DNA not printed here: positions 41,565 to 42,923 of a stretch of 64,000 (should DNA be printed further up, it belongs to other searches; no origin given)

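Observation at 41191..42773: Overlapping small alarmone synthetase / small alarmone hydrolase pair resembling a toxSAS toxin-antitoxin module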

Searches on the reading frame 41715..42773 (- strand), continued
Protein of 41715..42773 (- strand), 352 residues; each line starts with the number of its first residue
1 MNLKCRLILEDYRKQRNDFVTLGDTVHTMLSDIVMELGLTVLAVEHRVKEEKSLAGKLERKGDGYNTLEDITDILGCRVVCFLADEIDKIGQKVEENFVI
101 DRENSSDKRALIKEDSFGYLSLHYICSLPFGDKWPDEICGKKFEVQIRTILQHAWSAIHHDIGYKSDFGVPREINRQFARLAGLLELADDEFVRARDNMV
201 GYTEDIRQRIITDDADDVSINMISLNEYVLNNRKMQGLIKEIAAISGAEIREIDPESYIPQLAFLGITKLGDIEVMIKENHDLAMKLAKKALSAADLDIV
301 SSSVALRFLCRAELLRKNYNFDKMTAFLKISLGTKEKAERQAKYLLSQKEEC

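Call 41: list_cluster_members(proteins=[P0125, P0128, P0139, P0145, P0171, P0203, P0228, P0248, P0122, P0151])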
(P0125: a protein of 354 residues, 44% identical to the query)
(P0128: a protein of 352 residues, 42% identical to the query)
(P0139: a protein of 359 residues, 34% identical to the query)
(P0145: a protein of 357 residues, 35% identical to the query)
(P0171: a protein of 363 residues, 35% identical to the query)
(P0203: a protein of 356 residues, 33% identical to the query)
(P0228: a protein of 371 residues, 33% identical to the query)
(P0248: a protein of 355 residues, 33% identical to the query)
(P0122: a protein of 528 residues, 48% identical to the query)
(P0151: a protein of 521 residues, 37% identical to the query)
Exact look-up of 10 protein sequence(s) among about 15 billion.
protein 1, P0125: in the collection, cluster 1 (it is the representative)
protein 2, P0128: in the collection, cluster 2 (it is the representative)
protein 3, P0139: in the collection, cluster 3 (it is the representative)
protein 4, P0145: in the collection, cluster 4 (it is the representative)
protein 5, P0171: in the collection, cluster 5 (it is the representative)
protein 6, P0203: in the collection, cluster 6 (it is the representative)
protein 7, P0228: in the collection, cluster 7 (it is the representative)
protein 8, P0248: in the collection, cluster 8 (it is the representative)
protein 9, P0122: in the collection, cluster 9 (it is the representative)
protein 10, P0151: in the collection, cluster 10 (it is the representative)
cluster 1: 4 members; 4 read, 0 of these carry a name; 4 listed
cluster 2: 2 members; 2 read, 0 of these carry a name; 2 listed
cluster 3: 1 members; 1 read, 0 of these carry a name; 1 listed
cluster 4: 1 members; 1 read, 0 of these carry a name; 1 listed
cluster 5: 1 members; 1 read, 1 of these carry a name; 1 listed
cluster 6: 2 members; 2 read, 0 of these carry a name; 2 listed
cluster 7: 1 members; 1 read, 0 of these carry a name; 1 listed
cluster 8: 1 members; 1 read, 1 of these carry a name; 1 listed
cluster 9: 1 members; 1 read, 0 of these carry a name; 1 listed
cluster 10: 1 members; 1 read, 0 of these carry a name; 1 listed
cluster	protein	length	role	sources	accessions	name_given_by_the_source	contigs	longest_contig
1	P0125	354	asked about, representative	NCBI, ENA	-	-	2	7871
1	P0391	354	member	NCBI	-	-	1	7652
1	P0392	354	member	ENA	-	-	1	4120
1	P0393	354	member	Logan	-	-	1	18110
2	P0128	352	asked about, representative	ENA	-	-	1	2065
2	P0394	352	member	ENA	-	-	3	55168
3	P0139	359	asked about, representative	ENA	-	-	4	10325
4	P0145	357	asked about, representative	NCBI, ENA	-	-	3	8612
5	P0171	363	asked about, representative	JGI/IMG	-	putative GTP pyrophosphokinase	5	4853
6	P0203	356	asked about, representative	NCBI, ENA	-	-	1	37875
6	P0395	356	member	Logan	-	-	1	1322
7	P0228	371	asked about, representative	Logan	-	-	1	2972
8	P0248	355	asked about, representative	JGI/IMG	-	putative GTP pyrophosphokinase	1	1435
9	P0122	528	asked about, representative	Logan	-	-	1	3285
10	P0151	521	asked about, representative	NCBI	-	-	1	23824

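Call 45: predict_structure(alignment_id=A1)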
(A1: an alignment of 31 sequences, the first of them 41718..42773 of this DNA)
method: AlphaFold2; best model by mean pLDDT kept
length: 352 residues; sequences in the alignment: 31
mean_pLDDT: 89.3   pTM: 0.63
mean pLDDT of the five models: 89.3, 88.3, 87.9, 86.9, 85.4
residues with pLDDT >= 90: 238; 70-90: 96; 50-70: 16; < 50: 2
segments of 3 or more residues with pLDDT < 50: none
pLDDT, mean of each block of 10 residues (from residue 1): 91 96 97 94 94 92 90 94 89 95 82 54 93 91 93 79 70 79 76 85 94 95 95 96 93 93 96 96 94 86 95 93 95 91 87 65
secondary structure, 60 per line:
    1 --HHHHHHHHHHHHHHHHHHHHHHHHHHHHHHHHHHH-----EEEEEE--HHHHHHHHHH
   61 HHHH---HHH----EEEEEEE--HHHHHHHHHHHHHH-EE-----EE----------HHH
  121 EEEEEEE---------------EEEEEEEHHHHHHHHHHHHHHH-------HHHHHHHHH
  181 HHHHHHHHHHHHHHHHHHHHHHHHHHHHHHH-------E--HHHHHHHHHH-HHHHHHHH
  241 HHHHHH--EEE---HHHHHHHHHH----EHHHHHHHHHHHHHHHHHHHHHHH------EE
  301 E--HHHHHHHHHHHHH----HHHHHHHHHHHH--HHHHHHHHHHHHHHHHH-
elements in order: H3-37 E43-48 H51-64 E75-81 H84-97 E121-127 E143-149 H150-164 H172-211 H222-231 H233-246 E249-251 H255-264 H270-292 E299-301 H304-316 H321-332 H335-351

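Call 47: search_solved_structures(query=A1, max_evalue=1)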
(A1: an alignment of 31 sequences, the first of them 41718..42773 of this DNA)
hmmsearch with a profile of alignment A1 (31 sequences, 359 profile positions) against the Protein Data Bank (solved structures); distinct sequences matched with E-value up to 1: 23.
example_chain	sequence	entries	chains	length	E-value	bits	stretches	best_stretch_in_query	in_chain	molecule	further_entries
6fgk_A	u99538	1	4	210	5.8e-21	78.1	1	6-201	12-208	GTP pyrophosphokinase YwaC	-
2be3_A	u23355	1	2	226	7.9e-19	71.1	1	44-204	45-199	GTP pyrophosphokinase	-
5f2v_V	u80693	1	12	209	1.2e-18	70.5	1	43-206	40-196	GTP pyrophosphokinase YjbM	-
5ded_D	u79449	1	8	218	1.4e-18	70.2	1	42-206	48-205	GTP pyrophosphokinase YjbM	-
5dec_A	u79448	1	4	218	1.5e-18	70.2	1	42-206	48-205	GTP pyrophosphokinase YjbM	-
6fgj_A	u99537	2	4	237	3.4e-18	69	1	41-201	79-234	GTP pyrophosphokinase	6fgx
6ewz_A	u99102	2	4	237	3.7e-18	68.9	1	41-203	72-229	GTP pyrophosphokinase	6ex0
3l9d_A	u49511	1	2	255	1.3e-17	67.2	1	44-204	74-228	Putative GTP pyrophosphokinase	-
9erv_A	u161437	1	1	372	0.00013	24.4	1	20-160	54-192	RelA/SpoT family protein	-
7ztb_A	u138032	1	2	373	0.00013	24.4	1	20-160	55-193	RelA/SpoT family protein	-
8pu4_A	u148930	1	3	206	0.15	14.3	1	41-91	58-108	RelA/SpoT domain-containing protein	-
8pu3_C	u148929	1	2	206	0.15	14.2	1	41-91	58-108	FaRel2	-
8pu1_B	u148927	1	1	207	0.16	14.2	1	41-91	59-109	RelA/SpoT domain-containing protein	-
3htm_A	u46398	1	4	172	0.21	13.8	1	245-327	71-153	Speckle-type POZ protein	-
4eoz_A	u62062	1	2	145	0.25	13.5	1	245-327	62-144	Speckle-type POZ protein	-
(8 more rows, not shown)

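Call 48: fold_search(model_id=the predicted structure, library=pdb)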
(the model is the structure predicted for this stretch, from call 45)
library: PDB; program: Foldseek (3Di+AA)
matches with E <= 10: 228; with E <= 0.001: 57
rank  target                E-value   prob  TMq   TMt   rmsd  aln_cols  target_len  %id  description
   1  6fgk_D                3.4e-09  1.00  0.45  0.81   2.9       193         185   26  Crystal structure of the small alarmone synthethase 2 from Bacillus subtilis (released 2018-02-07)
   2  5dec_B                3.5e-09  1.00  0.45  0.77   3.6       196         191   21  Crystal structure of the small alarmone synthetase 1 from Bacillus subtilis (released 2015-10-28)
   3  2be3_A                5.4e-09  1.00  0.45  0.74   3.7       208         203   23  Structure of a GTP Pyrophosphokinase Family Protein from Streptococcus pneumoniae (released 2005-12-06)
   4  5dec_A                5.4e-09  1.00  0.44  0.77   3.7       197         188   20  Crystal structure of the small alarmone synthetase 1 from Bacillus subtilis (released 2015-10-28)
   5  6fgk_A                6.7e-09  1.00  0.45  0.81   3.0       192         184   26  Crystal structure of the small alarmone synthethase 2 from Bacillus subtilis (released 2018-02-07)
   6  5f2v_T                7.9e-09  1.00  0.43  0.72   4.1       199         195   22  Crystal structure of the small alarmone synthethase 1 from Bacillus subtilis bound to AMPCPP (released 2015-12-16)
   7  5ded_A                9.3e-09  1.00  0.45  0.75   3.8       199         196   22  Crystal structure of the small alarmone synthethase 1 from Bacillus subtilis bound to its product pppGpp (released 2015-10-28)
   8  5dec_D                9.8e-09  1.00  0.44  0.77   3.5       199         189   21  Crystal structure of the small alarmone synthetase 1 from Bacillus subtilis (released 2015-10-28)
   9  6ex0_B                1.2e-08  1.00  0.45  0.76   3.3       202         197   26  Crystal structure of RelP (SAS2) from Staphylococcus aureus bound to pppGpp in the post-catalytic state (released 2018-01-24)
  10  6fgk_B                2.6e-08  1.00  0.45  0.81   3.0       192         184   26  Crystal structure of the small alarmone synthethase 2 from Bacillus subtilis (released 2018-02-07)
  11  6ewz_B                3.0e-08  1.00  0.45  0.75   3.5       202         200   26  Crystal structure of RelP (SAS2) from Staphylococcus aureus bound to AMPCPP and GTP in the pre-catalytic state (released 2018-01-24)
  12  6fgx_B                3.0e-08  1.00  0.41  0.71   4.0       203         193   26  Crystal structure of the small alarmone synthethase 2 from Staphylococcus aureus bound to AMPCPP (released 2018-02-07)
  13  5ded_G                3.2e-08  1.00  0.44  0.77   3.5       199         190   22  Crystal structure of the small alarmone synthethase 1 from Bacillus subtilis bound to its product pppGpp (released 2015-10-28)
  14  5ded_H                3.2e-08  1.00  0.43  0.73   3.9       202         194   21  Crystal structure of the small alarmone synthethase 1 from Bacillus subtilis bound to its product pppGpp (released 2015-10-28)
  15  6ewz_A                3.6e-08  1.00  0.46  0.76   3.2       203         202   26  Crystal structure of RelP (SAS2) from Staphylococcus aureus bound to AMPCPP and GTP in the pre-catalytic state (released 2018-01-24)
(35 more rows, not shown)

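Call 52: find_related_loci(query=A1, collection=viral_contigs, flank=6000)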
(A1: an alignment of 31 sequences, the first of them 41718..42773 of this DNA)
Query A1 (352 aa) in viral_contigs; peptide patterns used: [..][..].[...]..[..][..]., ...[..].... (x = any residue, [..] = any of these).
88 stretches matched a pattern; 26 encode a relative of the query (tblastn E <= 1e-3); 26 distinct loci.
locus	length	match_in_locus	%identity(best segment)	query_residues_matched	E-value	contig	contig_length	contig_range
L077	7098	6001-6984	37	8-328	1e-60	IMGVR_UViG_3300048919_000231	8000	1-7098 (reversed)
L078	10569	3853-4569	44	8-252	1e-57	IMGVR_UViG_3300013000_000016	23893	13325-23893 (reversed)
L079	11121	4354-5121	41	8-262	7e-57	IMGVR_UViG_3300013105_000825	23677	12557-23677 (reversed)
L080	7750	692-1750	34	9-352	2e-55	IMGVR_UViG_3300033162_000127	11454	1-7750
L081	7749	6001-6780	37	8-266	1e-53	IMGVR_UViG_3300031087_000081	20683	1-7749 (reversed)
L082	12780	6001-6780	36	5-261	2e-53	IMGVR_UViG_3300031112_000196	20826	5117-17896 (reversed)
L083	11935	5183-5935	41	1-250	2e-52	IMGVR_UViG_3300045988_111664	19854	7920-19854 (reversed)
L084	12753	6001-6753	41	1-250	2e-52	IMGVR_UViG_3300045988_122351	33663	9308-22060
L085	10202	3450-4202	40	1-250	3e-52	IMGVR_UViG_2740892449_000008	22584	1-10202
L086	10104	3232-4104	37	8-289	2e-51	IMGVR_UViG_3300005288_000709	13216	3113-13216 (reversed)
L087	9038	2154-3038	36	8-291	1e-51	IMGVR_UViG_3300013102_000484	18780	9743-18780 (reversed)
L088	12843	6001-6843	36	1-279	6e-51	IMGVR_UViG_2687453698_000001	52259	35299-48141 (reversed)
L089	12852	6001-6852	35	8-286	1e-50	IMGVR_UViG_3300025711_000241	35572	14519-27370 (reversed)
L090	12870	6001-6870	33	8-286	3e-50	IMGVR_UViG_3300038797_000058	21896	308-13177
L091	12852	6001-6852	34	8-286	5e-50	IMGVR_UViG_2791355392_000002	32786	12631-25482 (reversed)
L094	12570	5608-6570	33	8-316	1e-47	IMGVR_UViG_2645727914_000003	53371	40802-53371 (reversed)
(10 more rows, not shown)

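Call 54: search_protein_families(library=padloc, proteins=[L084:5992-7092:+, L088:6001-7059:+, L077:5992-7056:+, L094:5566-6693:+, L047:6191-7291:+], max_evalue=0.001)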
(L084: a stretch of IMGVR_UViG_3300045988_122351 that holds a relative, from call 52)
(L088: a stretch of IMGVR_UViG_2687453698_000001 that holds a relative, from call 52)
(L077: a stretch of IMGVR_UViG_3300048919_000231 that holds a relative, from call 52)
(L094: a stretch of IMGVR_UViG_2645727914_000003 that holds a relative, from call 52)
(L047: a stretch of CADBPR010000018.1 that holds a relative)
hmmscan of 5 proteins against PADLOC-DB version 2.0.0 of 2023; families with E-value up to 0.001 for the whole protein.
L084:5992-7092:+ (366 aa): 1 family
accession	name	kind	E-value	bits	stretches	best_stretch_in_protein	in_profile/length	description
PDLC04999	PDC-S33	-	1e-16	59.3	1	29-220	48-237/349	-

L088:6001-7059:+ (352 aa): 1 family
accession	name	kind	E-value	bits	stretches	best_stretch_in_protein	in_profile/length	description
PDLC04999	PDC-S33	-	9e-18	62.8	1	16-158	41-175/349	-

L077:5992-7056:+ (354 aa): 1 family
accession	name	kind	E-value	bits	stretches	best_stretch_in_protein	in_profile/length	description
PDLC04999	PDC-S33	-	4.5e-15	53.9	1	38-154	66-175/349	-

L094:5566-6693:+ (375 aa): 1 family
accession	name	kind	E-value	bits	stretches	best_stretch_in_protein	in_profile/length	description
PDLC04999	PDC-S33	-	8.9e-17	59.5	1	23-165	41-175/349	-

L047:6191-7291:+ (367 aa): 1 family
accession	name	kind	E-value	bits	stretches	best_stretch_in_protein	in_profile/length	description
PDLC04999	PDC-S33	-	3e-15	54.5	1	17-168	36-175/349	-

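Call 83: search_protein_families(library=pfam, proteins=[P0151, P0122, P0265, P0237, P0187, P0161], max_evalue=0.001)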
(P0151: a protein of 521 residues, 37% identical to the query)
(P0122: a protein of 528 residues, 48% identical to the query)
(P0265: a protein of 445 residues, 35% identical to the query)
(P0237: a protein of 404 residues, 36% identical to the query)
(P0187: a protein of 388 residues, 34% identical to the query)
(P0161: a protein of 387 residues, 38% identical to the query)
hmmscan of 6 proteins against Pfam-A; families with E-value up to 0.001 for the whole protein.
P0151 (521 aa): 3 families
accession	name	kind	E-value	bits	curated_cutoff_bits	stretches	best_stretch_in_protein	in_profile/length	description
PF13581.12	HATPase_c_2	-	8.6e-26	90.9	27.4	1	17-140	2-125/127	Histidine kinase-like ATPase domain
PF04607.23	RelA_SpoT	-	2.2e-17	63.8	27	1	203-325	2-110/113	Region found in RelA / SpoT proteins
PF02518.31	HATPase_c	-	6.7e-05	23.7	26.4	1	46-125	5-85/111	Histidine kinase-, DNA gyrase B-, and HSP90-like ATPase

P0122 (528 aa): 2 families
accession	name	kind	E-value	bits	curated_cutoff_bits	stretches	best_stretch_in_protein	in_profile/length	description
PF04607.23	RelA_SpoT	-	4.5e-19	69.2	27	1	46-167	1-111/113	Region found in RelA / SpoT proteins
PF13328.12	HD_4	-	3e-15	56.7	27.2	1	362-493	1-148/156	HD domain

P0265 (445 aa): 1 family
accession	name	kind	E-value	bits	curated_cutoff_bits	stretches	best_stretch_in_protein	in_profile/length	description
PF04607.23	RelA_SpoT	-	3.4e-20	72.8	27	1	130-255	1-112/113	Region found in RelA / SpoT proteins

P0237 (404 aa): 1 family
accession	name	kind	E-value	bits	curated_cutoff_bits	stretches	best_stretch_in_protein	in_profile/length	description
PF04607.23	RelA_SpoT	-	1e-17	64.9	27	1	45-168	2-111/113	Region found in RelA / SpoT proteins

P0187 (388 aa): 1 family
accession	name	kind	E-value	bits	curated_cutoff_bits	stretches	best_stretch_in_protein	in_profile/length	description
PF04607.23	RelA_SpoT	-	4.7e-22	78.8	27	1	55-179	1-111/113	Region found in RelA / SpoT proteins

P0161 (387 aa): 1 family
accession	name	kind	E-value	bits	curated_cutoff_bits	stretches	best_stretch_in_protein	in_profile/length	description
PF04607.23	RelA_SpoT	-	6.8e-20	71.9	27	1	47-176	1-111/113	Region found in RelA / SpoT proteins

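Call 89: search_protein_families(library=phrogs, proteins=[L084:706-3441:-, L084:3975-4883:-, L084:5232-5903:-, L084:7173-7625:-, L084:7618-8085:-, L084:8652-9203:-, L084:10640-11383:-, L084:11387-12460:-, L088:1981-3609:+, L088:10434-11474:+], max_evalue=0.00001)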
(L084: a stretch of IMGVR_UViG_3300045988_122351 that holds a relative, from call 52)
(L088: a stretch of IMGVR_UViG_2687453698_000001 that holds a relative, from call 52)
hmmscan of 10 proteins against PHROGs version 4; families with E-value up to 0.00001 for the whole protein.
L084:706-3441:- (911 aa): 56 families (the best 25 are shown)
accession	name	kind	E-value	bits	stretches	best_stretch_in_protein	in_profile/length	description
phrog_381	-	tail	1.7e-205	685.5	2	1-694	1-402/566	tail fiber protein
phrog_4618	-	tail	6.3e-166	553.2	1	1-480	1-413/413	tail collar fiber protein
phrog_295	-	tail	3.8e-122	410.7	2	1-202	162-362/794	tail fiber protein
phrog_988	-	tail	5.2e-119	400.2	1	1-228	2-218/574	tail protein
phrog_454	-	tail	1.8e-109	368.7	3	740-911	743-923/1376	tail fiber protein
phrog_6202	-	tail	3.3e-99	334.8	1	1-212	1-211/636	tail fiber protein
phrog_327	-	tail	3.8e-89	301.6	1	1-293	4-274/618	tail protein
phrog_1780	-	tail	2.4e-83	282.2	1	1-274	2-269/855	tail collar fiber protein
phrog_19921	-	tail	5.8e-76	257.4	1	1-159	1-159/952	tail spike protein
phrog_7032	-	tail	3.6e-73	248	1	1-209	1-208/866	tail fiber protein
phrog_5181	-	unknown function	1.7e-64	219.4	1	2-179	2-174/763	-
phrog_11518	-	tail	1.3e-51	176.8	1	4-159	3-158/812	tail fiber protein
phrog_14570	-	unknown function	3.1e-48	165.7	1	3-162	6-164/540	-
phrog_1162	-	tail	6.6e-47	161.2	1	3-192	4-173/354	tail fiber protein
phrog_6722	-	tail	2.5e-46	159.6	2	597-756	613-774/974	tail fiber protein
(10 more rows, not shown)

L084:3975-4883:- (302 aa): 4 families
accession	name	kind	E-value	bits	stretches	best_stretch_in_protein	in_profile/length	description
phrog_4226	-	tail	6.8e-110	366.8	1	76-302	2-228/228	baseplate protein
phrog_6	-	tail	2.8e-91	307.8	1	1-301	53-409/548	baseplate wedge subunit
phrog_14699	-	unknown function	5.4e-35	120.2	1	244-302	1-59/59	-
phrog_1608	-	tail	2.9e-10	40.9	1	119-288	8-181/192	tail protein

L084:5232-5903:- (223 aa): 4 families
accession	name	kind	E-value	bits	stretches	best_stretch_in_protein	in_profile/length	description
phrog_6142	-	tail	1.8e-42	146.1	1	13-122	2-114/165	baseplate assembly protein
phrog_9992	-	tail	3.4e-30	106.3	1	14-174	2-164/228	baseplate assembly protein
phrog_20516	-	unknown function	4e-23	82.3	1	157-223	1-82/82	-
phrog_11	-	tail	8.1e-17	60.5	1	14-219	4-175/1960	baseplate spike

L084:7173-7625:- (150 aa): 5 families
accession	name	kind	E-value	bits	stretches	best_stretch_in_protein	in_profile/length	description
phrog_26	-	connector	1.4e-56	193.3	1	1-150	84-228/321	tail completion or Neck1 protein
phrog_8396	-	unknown function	4.8e-34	117.2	1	72-149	1-77/78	-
phrog_36427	-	unknown function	2.6e-28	100.3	2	2-65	158-221/367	-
phrog_37541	-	unknown function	5.8e-09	37.1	1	4-64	8-68/76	-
phrog_28496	-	unknown function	9.5e-08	33.3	1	4-64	8-68/172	-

L084:7618-8085:- (155 aa): 3 families
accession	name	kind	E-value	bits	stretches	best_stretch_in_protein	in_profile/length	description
phrog_65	-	connector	6e-70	235.1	1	1-155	1-154/159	tail terminator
phrog_14671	-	unknown function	1.4e-35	121.8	1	109-155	1-47/47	-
phrog_36427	-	unknown function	1.2e-33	117.8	1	1-134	1-135/367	-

L084:8652-9203:- (183 aa): 0 families

L084:10640-11383:- (247 aa): 4 families
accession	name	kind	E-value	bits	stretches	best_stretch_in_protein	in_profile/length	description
phrog_74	-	head and packaging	2.8e-106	355.3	1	1-223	1-227/232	terminase small subunit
phrog_5997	-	head and packaging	8.5e-79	264.7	1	88-247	1-160/162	terminase small subunit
phrog_9273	-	head and packaging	6.3e-67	224.7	1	1-134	1-134/139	terminase small subunit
phrog_18948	-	unknown function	2.8e-36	124.6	1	1-64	1-64/81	-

L084:11387-12460:- (357 aa): 6 families
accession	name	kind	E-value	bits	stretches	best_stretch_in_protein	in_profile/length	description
phrog_70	-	head and packaging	5.8e-176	585.7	1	1-350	1-344/345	major head protein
phrog_8979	-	unknown function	2.9e-94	315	1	1-180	1-179/180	-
phrog_14867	-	head and packaging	1.3e-46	157.5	1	246-345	2-101/101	major head protein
phrog_23673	-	unknown function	1.8e-17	64.1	1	1-46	1-46/46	-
phrog_1623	-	head and packaging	7.8e-09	36.3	1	26-341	18-304/305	virion structural protein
phrog_21545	-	unknown function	5.6e-07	30.5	0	1-25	1-25/67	-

L088:1981-3609:+ (542 aa): 2 families
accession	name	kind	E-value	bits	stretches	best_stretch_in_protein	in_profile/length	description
phrog_8572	-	unknown function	2e-117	394.4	1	77-542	76-528/533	-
phrog_857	-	unknown function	1.2e-06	29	1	113-273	88-247/468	-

L088:10434-11474:+ (346 aa): 1 family
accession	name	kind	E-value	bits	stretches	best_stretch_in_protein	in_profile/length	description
phrog_164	-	DNA, RNA and nucleotide metabolism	2.1e-42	146.8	1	27-318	223-456/500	ParA-like partition protein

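Call 100: search_protein_families(library=pfam, proteins=[L009:9608-12274:+, L009:12305-12991:+, L013:6155-6841:+], max_evalue=0.001)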
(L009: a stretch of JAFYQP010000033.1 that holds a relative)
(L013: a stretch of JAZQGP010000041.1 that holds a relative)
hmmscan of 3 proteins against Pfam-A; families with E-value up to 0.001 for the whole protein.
L009:9608-12274:+ (888 aa): 3 families
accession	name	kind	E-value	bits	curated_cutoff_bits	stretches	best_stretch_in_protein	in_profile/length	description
PF01431.27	Peptidase_M13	-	1.3e-40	139.7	24.5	1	694-885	1-205/205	Peptidase family M13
PF05649.18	Peptidase_M13_N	-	9.3e-25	88.3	32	1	532-640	275-381/381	Peptidase family M13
PF00395.25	SLH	-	1.8e-13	50.7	20.8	2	124-159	2-39/44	S-layer homology domain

L009:12305-12991:+ (228 aa): 1 family
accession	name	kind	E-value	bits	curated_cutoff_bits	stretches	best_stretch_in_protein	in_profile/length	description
PF06161.16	DUF975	-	1.3e-30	107.4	34.8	2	138-227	152-241/243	Protein of unknown function (DUF975)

L013:6155-6841:+ (228 aa): 2 families
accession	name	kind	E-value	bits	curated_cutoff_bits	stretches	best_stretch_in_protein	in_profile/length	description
PF06161.16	DUF975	-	1.8e-34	120.1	34.8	2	140-227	154-241/243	Protein of unknown function (DUF975)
PF10110.14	GPDPase_memb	-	2.2e-05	23.8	29.6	0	3-103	195-294/321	Membrane domain of glycerophosphoryl diester phosphodiesterase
